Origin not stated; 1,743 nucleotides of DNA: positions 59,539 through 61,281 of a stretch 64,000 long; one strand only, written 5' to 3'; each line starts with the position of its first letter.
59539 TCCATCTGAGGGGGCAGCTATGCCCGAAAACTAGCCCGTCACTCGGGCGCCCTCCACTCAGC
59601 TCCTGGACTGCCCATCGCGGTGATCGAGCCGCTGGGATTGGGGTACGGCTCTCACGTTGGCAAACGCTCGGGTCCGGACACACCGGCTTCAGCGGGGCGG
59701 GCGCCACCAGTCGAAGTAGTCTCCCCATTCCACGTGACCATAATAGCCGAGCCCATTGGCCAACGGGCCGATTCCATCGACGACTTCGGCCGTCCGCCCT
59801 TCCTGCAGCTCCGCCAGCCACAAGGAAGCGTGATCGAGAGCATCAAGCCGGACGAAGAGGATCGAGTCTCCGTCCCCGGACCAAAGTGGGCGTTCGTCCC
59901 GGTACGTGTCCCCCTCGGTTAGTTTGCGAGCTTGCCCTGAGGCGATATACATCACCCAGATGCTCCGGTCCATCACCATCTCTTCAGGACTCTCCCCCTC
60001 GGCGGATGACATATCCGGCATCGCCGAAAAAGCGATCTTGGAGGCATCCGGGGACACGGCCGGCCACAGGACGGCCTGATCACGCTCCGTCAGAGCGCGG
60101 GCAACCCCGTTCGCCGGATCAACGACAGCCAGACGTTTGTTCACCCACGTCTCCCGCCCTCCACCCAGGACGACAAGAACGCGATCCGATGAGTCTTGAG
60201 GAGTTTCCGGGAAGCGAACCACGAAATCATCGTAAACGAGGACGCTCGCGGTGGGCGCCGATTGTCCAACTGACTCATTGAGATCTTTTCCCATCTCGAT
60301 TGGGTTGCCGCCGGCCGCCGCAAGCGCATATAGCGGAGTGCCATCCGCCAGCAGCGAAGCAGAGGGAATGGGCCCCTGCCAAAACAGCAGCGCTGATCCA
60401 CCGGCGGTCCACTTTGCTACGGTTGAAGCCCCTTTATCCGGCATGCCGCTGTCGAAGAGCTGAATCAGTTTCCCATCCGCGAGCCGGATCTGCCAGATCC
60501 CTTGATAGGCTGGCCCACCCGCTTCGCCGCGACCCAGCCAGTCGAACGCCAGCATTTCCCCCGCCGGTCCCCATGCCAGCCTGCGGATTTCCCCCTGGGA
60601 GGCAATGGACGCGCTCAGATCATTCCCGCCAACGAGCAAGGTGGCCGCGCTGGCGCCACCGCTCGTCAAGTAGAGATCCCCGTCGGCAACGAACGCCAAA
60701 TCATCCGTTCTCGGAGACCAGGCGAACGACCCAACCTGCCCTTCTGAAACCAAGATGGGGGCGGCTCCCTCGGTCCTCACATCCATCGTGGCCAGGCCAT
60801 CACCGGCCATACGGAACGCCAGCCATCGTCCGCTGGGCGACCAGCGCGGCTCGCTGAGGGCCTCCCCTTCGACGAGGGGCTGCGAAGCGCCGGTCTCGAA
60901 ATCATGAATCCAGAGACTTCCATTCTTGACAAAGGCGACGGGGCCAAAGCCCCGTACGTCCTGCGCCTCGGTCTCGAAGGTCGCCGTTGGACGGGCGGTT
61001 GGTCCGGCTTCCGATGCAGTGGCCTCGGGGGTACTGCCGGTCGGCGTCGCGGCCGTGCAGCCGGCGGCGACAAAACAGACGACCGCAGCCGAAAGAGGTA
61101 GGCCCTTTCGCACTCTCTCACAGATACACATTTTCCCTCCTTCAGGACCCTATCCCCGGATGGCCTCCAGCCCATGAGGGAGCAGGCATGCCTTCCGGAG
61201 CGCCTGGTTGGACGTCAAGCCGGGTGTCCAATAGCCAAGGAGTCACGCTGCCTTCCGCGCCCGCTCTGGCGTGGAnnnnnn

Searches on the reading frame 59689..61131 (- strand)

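Call 13: search_protein_families(library=pfam, proteins=[window:59689-61131:-], max_evalue=0.001)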
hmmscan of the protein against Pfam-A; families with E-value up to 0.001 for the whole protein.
window:59689-61131:- (480 aa): 2 families
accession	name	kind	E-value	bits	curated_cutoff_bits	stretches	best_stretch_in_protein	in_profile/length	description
PF00930.27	DPPIV_N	-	2.6e-09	36.7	22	0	115-195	27-116/354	Dipeptidyl peptidase IV (DPP IV) N-terminal region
PF07676.18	PD40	-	3.4e-09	36.9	20.9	0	94-106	13-25/38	WD40-like Beta Propeller Repeat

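Call 36: search_protein_families(library=ncbifam, proteins=[window:59689-61131:-], max_evalue=0.01)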
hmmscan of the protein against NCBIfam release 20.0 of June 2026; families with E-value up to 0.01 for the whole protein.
window:59689-61131:- (480 aa): 4 families
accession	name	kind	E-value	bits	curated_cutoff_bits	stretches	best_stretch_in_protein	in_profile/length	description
TIGR02800.1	propeller_TolB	equivalog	2.4e-13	49.8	343.15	1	70-150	170-254/418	Tol-Pal system beta propeller repeat protein TolB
NF033523.0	lasso_peptidase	equivalog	3.8e-10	39.2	400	1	91-148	89-149/638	Atxe2 family lasso peptide isopeptidase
NF002183.0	PRK01029.1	equivalog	2.3e-08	33.5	405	1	337-455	312-415/429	Tol-Pal system protein TolB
NF053518.1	DipepPtdsDpp5Prph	equivalog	7.2e-05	21.5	900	0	356-452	252-339/655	dipeptidyl-peptidase Dpp5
